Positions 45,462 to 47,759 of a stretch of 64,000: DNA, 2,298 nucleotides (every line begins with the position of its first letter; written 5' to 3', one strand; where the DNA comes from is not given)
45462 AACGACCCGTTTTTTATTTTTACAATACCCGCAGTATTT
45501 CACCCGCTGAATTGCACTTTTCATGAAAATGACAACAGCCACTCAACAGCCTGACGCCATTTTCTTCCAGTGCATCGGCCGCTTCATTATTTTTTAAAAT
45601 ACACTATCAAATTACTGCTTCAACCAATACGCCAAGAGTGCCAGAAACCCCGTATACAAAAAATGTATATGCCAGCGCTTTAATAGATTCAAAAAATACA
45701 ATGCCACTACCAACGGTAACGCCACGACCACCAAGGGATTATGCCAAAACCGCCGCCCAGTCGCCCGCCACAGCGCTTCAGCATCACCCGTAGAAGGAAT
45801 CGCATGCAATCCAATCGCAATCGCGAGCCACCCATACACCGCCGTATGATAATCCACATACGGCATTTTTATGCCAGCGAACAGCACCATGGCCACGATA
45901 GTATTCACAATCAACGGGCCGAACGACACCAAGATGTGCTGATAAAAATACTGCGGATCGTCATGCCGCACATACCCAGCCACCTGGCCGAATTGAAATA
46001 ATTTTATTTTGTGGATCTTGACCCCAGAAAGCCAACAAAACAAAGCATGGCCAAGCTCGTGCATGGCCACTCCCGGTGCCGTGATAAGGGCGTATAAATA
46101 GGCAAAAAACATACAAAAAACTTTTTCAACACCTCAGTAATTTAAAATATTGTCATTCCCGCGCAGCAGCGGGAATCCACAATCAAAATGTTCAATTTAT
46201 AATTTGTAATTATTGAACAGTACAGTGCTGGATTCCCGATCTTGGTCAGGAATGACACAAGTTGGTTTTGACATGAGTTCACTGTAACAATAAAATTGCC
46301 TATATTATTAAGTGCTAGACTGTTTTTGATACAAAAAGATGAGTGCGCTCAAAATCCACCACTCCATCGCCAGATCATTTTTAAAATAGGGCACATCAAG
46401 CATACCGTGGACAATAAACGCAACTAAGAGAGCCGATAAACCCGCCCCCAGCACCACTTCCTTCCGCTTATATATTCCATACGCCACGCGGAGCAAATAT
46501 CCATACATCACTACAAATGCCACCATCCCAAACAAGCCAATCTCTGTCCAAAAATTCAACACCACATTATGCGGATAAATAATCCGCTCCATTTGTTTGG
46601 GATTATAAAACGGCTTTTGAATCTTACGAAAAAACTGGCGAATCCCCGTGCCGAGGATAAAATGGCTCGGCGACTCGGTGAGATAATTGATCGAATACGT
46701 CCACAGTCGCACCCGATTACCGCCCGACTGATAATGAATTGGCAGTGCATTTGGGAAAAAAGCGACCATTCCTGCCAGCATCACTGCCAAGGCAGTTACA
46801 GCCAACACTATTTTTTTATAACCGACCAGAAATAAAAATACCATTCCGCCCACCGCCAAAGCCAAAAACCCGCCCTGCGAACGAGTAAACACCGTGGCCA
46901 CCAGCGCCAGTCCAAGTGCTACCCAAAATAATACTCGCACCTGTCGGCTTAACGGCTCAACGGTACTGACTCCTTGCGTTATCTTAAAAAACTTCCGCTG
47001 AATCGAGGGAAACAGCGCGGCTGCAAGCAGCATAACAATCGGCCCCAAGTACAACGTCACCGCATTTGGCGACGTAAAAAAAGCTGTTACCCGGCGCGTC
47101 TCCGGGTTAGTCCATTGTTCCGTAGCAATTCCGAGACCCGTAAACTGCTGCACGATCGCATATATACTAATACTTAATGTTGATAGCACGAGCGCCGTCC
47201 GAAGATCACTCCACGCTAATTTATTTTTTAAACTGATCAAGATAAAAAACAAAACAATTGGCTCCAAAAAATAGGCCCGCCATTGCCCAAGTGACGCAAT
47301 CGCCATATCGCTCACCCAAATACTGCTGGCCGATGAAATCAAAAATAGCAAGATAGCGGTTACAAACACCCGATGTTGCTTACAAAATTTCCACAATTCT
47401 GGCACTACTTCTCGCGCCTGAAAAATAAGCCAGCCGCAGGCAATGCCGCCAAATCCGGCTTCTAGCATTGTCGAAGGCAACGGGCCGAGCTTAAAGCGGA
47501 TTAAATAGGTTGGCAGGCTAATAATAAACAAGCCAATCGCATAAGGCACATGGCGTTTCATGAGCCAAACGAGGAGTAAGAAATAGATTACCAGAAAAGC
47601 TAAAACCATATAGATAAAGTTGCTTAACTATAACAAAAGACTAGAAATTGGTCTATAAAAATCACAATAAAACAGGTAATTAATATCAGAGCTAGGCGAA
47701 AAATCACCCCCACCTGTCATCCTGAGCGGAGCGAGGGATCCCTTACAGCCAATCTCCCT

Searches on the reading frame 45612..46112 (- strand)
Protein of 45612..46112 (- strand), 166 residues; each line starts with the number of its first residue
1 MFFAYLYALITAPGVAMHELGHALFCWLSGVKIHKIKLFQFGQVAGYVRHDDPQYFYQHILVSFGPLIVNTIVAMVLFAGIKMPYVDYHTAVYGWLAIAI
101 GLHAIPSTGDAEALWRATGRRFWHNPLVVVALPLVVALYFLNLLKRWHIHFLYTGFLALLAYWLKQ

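Call 55: search_protein_families(library=pfam, proteins=[window:45612-46112:-], max_evalue=0.01)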
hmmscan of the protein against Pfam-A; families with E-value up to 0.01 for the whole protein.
window:45612-46112:- (166 aa): 3 families
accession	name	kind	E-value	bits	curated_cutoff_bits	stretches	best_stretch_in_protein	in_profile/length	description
PF13398.12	Peptidase_M50B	-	1.2e-06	28.8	26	1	15-79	25-88/201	Peptidase M50B-like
PF11667.14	DUF3267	-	4.6e-05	24.2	27.1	1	15-115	5-98/108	Putative zincin peptidase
PF02163.28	Peptidase_M50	-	0.0011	18.8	27.2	1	14-81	9-100/221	Peptidase family M50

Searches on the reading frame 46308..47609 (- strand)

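Call 55: search_protein_families(library=pfam, proteins=[window:46308-47609:-], max_evalue=0.01)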
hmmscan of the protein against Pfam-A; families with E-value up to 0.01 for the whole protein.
window:46308-47609:- (433 aa): 1 family
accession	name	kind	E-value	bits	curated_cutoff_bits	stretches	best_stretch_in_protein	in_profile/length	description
PF04932.20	Wzy_C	-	2.3e-16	60.4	31.7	1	231-366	2-149/149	O-Antigen ligase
